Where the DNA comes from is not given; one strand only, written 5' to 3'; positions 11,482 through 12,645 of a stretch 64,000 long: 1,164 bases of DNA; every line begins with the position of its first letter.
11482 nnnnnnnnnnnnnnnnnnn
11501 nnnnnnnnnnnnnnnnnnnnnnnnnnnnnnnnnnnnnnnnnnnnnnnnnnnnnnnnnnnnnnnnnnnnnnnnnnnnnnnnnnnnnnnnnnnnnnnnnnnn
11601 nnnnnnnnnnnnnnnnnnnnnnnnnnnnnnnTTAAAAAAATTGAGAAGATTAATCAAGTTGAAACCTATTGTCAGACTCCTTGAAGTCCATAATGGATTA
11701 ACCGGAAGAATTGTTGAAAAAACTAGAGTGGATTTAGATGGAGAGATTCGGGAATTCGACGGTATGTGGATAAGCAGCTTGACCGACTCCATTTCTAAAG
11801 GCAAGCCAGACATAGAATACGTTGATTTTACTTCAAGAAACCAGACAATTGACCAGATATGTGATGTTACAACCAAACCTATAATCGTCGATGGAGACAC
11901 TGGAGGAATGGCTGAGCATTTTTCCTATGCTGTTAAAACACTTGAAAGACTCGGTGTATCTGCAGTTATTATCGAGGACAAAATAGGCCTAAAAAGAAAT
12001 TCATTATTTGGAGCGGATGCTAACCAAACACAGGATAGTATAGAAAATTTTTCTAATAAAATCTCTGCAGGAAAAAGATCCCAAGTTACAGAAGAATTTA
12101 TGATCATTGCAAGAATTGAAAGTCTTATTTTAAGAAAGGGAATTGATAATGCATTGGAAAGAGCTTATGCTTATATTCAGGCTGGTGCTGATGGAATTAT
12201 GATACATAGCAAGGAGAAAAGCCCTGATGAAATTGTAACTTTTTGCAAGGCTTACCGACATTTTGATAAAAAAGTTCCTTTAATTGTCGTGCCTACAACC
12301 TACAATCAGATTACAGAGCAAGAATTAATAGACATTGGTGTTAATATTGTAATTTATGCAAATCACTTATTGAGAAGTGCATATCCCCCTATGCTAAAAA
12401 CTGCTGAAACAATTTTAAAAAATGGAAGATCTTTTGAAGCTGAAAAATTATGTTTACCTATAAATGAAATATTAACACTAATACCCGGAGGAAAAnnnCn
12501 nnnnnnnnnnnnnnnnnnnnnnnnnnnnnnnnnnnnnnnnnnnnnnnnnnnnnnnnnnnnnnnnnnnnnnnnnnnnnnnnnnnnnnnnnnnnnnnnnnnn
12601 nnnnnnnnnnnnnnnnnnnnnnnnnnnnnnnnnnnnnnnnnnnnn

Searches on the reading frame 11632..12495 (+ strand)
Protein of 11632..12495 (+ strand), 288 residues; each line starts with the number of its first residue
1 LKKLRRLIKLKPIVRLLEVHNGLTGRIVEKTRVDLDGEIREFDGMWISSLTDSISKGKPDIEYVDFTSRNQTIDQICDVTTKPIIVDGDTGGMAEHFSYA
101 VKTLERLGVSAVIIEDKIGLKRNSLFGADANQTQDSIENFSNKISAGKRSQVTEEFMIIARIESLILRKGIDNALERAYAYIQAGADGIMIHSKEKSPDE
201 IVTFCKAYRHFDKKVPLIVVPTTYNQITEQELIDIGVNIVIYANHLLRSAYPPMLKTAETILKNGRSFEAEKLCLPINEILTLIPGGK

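Call 72: search_dna_similar(query=window:11632-12495:+, collection=plasmids, mode=protein, max_evalue=1e-20, max_rows=40)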
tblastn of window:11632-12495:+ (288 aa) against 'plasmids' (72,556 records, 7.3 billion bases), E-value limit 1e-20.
Records with a match: 144; places in all: 163; records where one place covers at least 80% of the query: 125.
Best place of each record, by identity: 60-80% 2; <60% 142.
By first word of the organism name: Rhizobium 24; Candidatus 22; Sinorhizobium 20; Bradyrhizobium 18; Agrobacterium 15; Mycetohabitans 9; Mesorhizobium 8; Pantoea 7; Burkholderia 5; Streptomyces 2; and 13 more.
By predicted mobility (MOB-suite, as given by PLSDB): non-mobilizable 77; conjugative 56; mobilizable 11.
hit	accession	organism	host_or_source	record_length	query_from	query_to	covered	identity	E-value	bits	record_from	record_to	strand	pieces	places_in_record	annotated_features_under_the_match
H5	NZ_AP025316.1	Fulvitalea axinellae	-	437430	18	288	94%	61.3%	7e-107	347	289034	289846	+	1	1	aepX: phosphoenolpyruvate mutase | aepY: phosphonopyruvate decarboxylase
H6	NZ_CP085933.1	Segatella copri DSM 18205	-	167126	18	285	93%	61.2%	1e-105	343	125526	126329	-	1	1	aepX: phosphoenolpyruvate mutase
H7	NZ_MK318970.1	Rhizobium rhizogenes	-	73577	18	285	93%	56.3%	2e-98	323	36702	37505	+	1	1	aepX: phosphoenolpyruvate mutase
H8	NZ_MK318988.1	Rhizobium rhizogenes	-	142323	18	285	93%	56.3%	2e-98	323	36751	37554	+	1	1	aepX: phosphoenolpyruvate mutase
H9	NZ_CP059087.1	Pantoea agglomerans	Allium cepa,diseased onion bulb,bulb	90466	18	287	94%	52.4%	3e-83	280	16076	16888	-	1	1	aepX: phosphoenolpyruvate mutase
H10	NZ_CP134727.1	Pantoea agglomerans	Allium cepa,cell culture,bulb ...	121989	18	287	94%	52.4%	3e-83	280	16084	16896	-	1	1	aepX: phosphoenolpyruvate mutase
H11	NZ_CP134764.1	Pantoea agglomerans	Allium cepa,cell culture,bulb ...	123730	18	287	94%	52.4%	3e-83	280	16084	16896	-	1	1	aepX: phosphoenolpyruvate mutase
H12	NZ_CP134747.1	Pantoea agglomerans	Allium cepa,cell culture,leaf ...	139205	18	287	94%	52.4%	3e-83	280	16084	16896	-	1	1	aepX: phosphoenolpyruvate mutase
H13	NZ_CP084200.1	Pantoea agglomerans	Allium cepa,mixed culture,whole plant ...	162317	18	287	94%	52.4%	3e-83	280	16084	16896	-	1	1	aepX: phosphoenolpyruvate mutase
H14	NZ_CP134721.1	Pantoea agglomerans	Allium cepa,cell culture,bulb ...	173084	18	287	94%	52.4%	3e-83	280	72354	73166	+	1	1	aepX: phosphoenolpyruvate mutase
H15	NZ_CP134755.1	Pantoea agglomerans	Allium cepa,cell culture,bulb ...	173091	18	287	94%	52.4%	3e-83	280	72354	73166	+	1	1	aepX: phosphoenolpyruvate mutase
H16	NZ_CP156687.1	Burkholderia stagnalis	Bacterial cells,soils collected in ...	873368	18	287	94%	50.4%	4e-82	276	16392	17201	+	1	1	aepX: phosphoenolpyruvate mutase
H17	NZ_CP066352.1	Bradyrhizobium japonicum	Glycine max,DNA isolated from pure ...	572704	18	281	92%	48.1%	3e-68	236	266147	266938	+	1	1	isocitrate lyase/phosphoenolpyruvate mutase family protein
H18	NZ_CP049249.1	Rhizobium rhizoryzae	cell culture,soil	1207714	18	281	92%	48.1%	1e-76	261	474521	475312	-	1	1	none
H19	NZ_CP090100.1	Rhizobium leguminosarum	Trifolium pratense,Cell culture,Plant ...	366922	18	281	92%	48.1%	6e-76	258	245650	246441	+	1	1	aepX: phosphoenolpyruvate mutase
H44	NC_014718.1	Mycetohabitans rhizoxinica HKI 454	-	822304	18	283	92%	39.3%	6e-46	172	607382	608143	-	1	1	aepX: phosphoenolpyruvate mutase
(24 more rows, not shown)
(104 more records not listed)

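Call 73: get_annotated_region(hit=H16, flank=10000)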
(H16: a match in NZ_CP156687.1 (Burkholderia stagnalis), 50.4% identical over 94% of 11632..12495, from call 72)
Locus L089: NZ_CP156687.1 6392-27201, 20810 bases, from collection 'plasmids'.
description: Burkholderia stagnalis strain YJ-2 plasmid plas2, complete sequence
organism: Burkholderia stagnalis (NCBI taxid 1503054)
taxonomy: Bacteria; Pseudomonadota; Betaproteobacteria; Burkholderiales; Burkholderiaceae; Burkholderia; Burkholderia stagnalis
host: -; source: Bacterial cells,soils collected in Guangdong Province, China; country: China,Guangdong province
typing (MOB-suite, as given by PLSDB): non-mobilizable
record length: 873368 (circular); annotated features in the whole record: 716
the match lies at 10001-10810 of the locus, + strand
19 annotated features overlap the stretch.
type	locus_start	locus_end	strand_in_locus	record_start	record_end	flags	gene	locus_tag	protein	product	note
CDS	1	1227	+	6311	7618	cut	preA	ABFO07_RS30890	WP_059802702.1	NAD-dependent dihydropyrimidine dehydrogenase subunit PreA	GO:0006210 - thymine catabolic process [Evidence IEA]; GO:0006212 - uracil catabolic process [Evidence IEA]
CDS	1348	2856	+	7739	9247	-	-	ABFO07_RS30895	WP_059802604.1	NCS1 family nucleobase:cation symporter-1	-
CDS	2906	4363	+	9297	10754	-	hydA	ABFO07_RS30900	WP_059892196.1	dihydropyrimidinase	GO:0008152 - metabolic process [Evidence IEA]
CDS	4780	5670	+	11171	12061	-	-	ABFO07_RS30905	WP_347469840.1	nucleoside-specific channel-forming protein Tsx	-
CDS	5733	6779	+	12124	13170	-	-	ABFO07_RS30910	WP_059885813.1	purine nucleoside permease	-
CDS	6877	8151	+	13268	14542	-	-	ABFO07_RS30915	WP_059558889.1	NupC/NupG family nucleoside CNT transporter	GO:1901642 - nucleoside transmembrane transport [Evidence IEA]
CDS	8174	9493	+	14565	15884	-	deoA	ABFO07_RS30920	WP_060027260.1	thymidine phosphorylase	GO:0006139 - nucleobase-containing compound metabolic process [Evidence IEA]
CDS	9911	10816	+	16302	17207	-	aepX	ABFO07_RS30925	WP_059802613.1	phosphoenolpyruvate mutase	GO:0019634 - organic phosphonate metabolic process [Evidence IEA]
CDS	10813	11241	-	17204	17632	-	-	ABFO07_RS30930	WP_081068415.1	6,7-dimethyl-8-ribityllumazine synthase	-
CDS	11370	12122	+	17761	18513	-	-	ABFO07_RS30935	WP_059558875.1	hypothetical protein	-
CDS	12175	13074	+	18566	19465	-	-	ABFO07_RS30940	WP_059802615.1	3-keto-5-aminohexanoate cleavage protein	-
CDS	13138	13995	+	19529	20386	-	-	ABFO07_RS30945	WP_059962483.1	DMT family transporter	GO:0055085 - transmembrane transport [Evidence IEA]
CDS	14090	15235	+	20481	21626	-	-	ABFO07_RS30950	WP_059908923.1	hypothetical protein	-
CDS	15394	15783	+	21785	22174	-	-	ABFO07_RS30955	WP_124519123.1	cytidine deaminase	GO:0009972 - cytidine deamination [Evidence IEA]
CDS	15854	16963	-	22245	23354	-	-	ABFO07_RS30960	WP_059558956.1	aromatic ring-hydroxylating dioxygenase subunit alpha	-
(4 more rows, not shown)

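Call 74: get_annotated_region(hit=H44, flank=9000)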
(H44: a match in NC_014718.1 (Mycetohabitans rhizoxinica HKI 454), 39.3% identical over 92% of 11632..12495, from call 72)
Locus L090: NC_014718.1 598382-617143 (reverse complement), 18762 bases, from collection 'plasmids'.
description: Mycetohabitans rhizoxinica HKI 454 plasmid pBRH01, complete sequence
organism: Mycetohabitans rhizoxinica HKI 454 (NCBI taxid 882378)
taxonomy: Bacteria; Pseudomonadota; Betaproteobacteria; Burkholderiales; Burkholderiaceae; Mycetohabitans; Mycetohabitans rhizoxinica; Mycetohabitans rhizoxinica HKI 454
host: -; source: -; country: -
typing (MOB-suite, as given by PLSDB): non-mobilizable
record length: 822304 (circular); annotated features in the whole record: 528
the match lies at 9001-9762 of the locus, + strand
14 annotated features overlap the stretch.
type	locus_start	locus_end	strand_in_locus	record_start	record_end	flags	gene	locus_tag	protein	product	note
CDS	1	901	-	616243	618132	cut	-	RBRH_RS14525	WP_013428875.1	ATP-binding protein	-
CDS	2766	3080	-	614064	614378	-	-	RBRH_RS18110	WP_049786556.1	hypothetical protein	-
CDS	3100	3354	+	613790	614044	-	-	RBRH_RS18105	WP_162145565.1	hypothetical protein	-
CDS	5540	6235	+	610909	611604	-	-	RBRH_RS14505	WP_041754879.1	CDP-alcohol phosphatidyltransferase family protein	GO:0008654 - phospholipid biosynthetic process [Evidence IEA]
CDS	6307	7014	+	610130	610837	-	-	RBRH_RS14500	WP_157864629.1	2OG-Fe(II) oxygenase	-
CDS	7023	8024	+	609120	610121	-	-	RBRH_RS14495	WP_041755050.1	lysylphosphatidylglycerol synthase domain-containing protein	-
CDS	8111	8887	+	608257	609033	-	-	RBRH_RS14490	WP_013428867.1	phosphocholine cytidylyltransferase family protein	-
CDS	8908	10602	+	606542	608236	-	aepX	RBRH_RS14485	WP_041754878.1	phosphoenolpyruvate mutase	GO:0019634 - organic phosphonate metabolic process [Evidence IEA]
CDS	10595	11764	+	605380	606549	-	aepY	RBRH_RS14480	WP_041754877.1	phosphonopyruvate decarboxylase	GO:0017000 - antibiotic biosynthetic process [Evidence IEA]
CDS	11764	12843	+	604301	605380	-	-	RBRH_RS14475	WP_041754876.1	2-aminoethylphosphonate aminotransferase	-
CDS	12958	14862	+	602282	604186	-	dxs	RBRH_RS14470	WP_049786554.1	1-deoxy-D-xylulose-5-phosphate synthase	GO:0009240 - isopentenyl diphosphate biosynthetic process [Evidence IEA]; GO:0008615 - pyridoxine biosynthetic process ...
CDS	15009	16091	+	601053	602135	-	-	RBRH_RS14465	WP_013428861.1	hypothetical protein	-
CDS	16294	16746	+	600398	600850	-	-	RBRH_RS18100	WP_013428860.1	hypothetical protein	-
CDS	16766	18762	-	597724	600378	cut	-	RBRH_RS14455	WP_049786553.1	MMPL family transporter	-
